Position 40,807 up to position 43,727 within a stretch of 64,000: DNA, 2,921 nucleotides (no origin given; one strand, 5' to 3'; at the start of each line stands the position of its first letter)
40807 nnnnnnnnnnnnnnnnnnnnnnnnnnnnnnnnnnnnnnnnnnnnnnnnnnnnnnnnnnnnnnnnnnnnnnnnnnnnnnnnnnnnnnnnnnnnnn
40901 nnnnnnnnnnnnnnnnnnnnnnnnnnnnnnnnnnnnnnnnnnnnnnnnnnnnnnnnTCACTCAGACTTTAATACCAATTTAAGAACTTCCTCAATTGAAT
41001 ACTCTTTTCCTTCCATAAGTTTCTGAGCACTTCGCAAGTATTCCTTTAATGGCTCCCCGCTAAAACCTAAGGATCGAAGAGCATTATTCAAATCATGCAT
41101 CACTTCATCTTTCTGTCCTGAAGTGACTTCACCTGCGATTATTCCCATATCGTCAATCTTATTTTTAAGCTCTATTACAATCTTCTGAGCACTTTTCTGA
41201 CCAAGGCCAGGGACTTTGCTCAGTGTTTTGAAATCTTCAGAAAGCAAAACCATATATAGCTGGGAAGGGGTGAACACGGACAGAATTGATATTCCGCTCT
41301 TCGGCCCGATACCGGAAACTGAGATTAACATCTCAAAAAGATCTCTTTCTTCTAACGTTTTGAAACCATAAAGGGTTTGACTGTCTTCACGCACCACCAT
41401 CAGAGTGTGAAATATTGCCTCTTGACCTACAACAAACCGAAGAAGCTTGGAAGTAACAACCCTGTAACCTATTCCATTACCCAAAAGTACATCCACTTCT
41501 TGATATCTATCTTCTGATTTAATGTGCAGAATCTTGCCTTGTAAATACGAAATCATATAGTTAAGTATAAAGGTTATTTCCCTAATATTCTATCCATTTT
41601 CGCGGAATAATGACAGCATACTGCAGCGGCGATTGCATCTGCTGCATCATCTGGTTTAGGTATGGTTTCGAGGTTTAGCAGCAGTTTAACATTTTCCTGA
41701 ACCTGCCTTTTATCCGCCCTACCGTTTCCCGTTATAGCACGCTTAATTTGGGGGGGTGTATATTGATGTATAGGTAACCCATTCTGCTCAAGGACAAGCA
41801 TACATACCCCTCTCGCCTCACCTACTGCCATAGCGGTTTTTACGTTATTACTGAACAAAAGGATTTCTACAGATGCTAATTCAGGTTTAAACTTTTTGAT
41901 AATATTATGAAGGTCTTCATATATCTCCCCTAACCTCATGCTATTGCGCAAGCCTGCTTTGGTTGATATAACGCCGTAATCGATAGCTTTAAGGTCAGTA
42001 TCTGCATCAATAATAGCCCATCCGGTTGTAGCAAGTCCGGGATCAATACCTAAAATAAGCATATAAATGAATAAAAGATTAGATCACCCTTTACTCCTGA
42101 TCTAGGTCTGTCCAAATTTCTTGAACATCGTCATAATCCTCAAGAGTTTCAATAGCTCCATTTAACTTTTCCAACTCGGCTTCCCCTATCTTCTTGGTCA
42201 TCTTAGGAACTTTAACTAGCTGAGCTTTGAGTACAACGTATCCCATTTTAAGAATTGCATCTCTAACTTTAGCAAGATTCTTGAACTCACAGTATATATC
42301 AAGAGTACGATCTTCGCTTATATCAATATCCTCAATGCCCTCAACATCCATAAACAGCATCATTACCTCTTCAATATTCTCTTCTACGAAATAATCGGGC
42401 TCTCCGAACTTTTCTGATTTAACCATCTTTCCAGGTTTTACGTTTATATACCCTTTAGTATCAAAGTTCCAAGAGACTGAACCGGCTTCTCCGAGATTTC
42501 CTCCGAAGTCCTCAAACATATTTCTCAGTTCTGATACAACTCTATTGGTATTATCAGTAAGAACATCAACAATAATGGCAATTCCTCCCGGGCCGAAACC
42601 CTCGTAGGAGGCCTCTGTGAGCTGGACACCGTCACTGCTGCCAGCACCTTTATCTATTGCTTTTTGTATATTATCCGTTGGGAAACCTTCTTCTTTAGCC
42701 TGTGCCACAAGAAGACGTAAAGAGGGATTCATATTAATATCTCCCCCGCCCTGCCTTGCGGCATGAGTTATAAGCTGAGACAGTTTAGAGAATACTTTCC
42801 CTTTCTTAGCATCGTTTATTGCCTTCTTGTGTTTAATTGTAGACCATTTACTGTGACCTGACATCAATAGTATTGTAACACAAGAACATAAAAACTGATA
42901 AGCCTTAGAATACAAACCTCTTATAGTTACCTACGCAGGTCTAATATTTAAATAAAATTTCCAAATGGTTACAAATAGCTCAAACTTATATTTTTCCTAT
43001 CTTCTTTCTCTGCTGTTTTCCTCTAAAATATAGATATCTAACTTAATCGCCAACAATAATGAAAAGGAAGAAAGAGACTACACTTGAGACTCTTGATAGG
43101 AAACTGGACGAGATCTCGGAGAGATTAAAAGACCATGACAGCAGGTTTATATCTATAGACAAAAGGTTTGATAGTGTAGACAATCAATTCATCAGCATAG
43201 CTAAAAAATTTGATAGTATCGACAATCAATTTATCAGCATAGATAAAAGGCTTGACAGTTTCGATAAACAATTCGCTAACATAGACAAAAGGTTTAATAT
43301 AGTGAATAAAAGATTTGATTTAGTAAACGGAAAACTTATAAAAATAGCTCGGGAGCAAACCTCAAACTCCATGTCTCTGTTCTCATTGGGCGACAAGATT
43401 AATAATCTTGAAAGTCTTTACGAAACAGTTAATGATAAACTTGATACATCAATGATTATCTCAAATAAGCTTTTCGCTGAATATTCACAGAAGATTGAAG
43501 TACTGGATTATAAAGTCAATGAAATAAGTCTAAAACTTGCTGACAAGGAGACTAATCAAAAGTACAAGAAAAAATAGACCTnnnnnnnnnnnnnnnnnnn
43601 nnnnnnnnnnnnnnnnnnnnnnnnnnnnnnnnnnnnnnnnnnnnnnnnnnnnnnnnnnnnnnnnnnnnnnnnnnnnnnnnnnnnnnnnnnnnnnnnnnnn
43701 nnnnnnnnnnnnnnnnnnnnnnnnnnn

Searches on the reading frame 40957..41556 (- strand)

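Call 11: search_protein_families(library=ncbifam, proteins=[window:40957-41556:-], max_evalue=0.01)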
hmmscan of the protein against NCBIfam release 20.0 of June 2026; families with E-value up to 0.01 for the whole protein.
window:40957-41556:- (199 aa): 3 families
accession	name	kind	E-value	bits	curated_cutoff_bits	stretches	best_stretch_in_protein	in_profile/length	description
TIGR00084.2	ruvA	equivalog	7.1e-50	169.4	85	1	1-197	1-202/202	Holliday junction branch migration protein RuvA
NF011194.0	PRK14600.1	equivalog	4.9e-22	78.6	180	1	1-196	1-183/188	Holliday junction branch migration protein RuvA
TIGR03916.1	rSAM_link_UDG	hypoth_equivalog_domain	0.0076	15.4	343.5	0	108-128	328-348/415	putative DNA modification/repair radical SAM protein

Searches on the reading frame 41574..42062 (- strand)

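Call 11: search_protein_families(library=ncbifam, proteins=[window:41574-42062:-], max_evalue=0.01)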
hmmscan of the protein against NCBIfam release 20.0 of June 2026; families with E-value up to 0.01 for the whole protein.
window:41574-42062:- (162 aa): 2 families
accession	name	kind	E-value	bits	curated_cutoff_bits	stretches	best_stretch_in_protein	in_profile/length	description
NF000711.0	PRK00039.2-1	equivalog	6e-61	205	163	1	1-156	1-157/161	crossover junction endodeoxyribonuclease RuvC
TIGR00228.1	ruvC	equivalog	3.2e-33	114.9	100.65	1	3-151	1-148/156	crossover junction endodeoxyribonuclease RuvC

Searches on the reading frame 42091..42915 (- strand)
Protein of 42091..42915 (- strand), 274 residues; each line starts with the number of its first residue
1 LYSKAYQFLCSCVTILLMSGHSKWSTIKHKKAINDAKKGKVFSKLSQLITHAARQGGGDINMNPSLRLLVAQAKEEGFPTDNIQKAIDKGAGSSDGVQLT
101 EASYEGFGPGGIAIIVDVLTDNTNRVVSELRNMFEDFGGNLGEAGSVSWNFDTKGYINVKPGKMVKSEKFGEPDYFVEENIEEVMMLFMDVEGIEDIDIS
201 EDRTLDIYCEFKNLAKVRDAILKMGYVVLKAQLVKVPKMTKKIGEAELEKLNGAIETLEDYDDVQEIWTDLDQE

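Call 11: search_protein_families(library=ncbifam, proteins=[window:42091-42915:-], max_evalue=0.01)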
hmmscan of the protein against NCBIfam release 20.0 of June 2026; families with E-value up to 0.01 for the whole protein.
window:42091-42915:- (274 aa): 3 families
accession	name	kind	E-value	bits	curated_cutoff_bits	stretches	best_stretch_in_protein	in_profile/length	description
NF001030.0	PRK00110.1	equivalog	3.6e-80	269.1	243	1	18-272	1-235/245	YebC/PmpR family DNA-binding transcriptional regulator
TIGR01033.1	TIGR01033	subfamily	2.8e-73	246.6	208.75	1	18-270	1-236/238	YebC/PmpR family DNA-binding transcriptional regulator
NF009044.0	PRK12378.1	subfamily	4.5e-64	216.4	196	1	23-273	4-238/239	YebC/PmpR family DNA-binding transcriptional regulator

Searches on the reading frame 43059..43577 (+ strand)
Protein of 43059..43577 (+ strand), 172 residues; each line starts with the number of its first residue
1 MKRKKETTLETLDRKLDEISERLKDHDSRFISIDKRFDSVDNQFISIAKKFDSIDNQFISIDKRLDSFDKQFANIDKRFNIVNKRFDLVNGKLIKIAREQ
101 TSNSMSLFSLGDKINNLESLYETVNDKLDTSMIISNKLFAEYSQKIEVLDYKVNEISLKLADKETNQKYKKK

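Call 68: search_protein_families(library=pfam, proteins=[window:43059-43577:+], max_evalue=0.001)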
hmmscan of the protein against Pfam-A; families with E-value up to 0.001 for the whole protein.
window:43059-43577:+ (172 aa): 3 families
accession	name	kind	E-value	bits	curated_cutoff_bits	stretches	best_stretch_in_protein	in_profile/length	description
PF20667.3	Sec10_N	-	0.00022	21.8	27.4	0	13-57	41-85/118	Exocyst complex component Sec10, N-terminal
PF23991.1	DUF7310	-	0.00082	20.3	40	0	6-50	29-73/83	Coiled-coil region of unknown function (DUF7310)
PF00261.25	Tropomyosin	-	0.00096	19.1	38.6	0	10-74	177-241/242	Tropomyosin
